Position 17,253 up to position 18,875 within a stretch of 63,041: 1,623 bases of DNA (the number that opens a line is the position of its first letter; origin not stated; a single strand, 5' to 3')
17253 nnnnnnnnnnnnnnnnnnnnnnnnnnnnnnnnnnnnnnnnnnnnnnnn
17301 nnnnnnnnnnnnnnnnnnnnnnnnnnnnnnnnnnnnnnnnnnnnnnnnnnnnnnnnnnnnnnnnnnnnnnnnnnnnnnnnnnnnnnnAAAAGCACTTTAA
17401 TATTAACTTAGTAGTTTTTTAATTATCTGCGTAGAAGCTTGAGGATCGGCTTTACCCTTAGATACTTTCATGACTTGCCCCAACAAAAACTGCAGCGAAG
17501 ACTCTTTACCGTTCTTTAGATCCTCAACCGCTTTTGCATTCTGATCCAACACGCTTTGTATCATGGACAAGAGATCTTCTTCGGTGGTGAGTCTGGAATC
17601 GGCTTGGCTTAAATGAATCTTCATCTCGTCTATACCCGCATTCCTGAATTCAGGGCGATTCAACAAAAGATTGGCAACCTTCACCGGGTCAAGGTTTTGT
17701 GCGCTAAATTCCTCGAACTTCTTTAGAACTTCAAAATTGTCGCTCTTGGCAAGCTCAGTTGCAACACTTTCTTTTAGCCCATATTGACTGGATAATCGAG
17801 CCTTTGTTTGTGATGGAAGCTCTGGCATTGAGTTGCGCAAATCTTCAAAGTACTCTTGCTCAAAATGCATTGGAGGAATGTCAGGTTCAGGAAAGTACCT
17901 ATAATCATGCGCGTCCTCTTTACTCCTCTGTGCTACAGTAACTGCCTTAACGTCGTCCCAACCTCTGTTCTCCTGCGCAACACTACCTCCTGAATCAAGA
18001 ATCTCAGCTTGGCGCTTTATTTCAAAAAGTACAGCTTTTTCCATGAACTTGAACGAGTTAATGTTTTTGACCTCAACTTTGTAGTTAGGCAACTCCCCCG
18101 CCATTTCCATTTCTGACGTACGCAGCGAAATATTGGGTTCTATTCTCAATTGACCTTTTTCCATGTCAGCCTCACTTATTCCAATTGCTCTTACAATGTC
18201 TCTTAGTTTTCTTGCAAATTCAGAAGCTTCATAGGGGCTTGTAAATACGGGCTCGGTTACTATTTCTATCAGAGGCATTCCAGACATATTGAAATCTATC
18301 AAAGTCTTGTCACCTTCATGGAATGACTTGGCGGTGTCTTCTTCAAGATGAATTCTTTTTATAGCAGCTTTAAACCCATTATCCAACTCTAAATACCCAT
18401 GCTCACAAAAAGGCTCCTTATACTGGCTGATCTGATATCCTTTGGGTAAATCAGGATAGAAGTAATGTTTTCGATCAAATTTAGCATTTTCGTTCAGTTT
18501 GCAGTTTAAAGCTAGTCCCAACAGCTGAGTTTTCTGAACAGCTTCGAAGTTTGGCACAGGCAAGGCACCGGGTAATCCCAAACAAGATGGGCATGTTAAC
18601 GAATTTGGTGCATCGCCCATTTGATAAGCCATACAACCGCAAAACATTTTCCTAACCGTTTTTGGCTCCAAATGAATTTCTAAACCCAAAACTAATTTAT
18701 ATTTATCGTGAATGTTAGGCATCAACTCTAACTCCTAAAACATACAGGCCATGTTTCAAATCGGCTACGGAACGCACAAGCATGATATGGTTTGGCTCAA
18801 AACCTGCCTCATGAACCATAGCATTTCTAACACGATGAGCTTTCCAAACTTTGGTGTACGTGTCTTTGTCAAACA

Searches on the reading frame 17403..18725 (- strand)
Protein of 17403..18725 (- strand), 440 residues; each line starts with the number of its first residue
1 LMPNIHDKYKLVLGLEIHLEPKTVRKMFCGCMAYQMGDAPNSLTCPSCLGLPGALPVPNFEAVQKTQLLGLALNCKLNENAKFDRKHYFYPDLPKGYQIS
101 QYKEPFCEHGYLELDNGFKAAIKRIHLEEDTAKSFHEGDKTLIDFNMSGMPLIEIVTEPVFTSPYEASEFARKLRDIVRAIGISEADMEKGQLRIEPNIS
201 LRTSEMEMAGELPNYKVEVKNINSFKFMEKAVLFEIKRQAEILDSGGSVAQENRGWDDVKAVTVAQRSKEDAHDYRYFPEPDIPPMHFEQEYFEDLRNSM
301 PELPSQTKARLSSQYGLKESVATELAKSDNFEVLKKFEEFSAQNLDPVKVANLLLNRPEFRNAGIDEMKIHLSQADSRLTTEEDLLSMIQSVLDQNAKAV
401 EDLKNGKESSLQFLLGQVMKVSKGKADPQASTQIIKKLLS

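Call 15: search_protein_families(library=pfam, proteins=[window:17403-18725:-], max_evalue=0.01)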
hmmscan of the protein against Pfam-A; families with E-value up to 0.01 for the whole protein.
window:17403-18725:- (440 aa): 2 families
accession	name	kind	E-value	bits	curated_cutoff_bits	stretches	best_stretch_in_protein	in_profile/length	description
PF02934.20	GatB_N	-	3.7e-102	341.7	23.4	1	12-293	2-276/277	GatB/GatE catalytic domain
PF02637.23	GatB_Yqey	-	5.2e-17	62.5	27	1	380-439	89-148/148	GatB domain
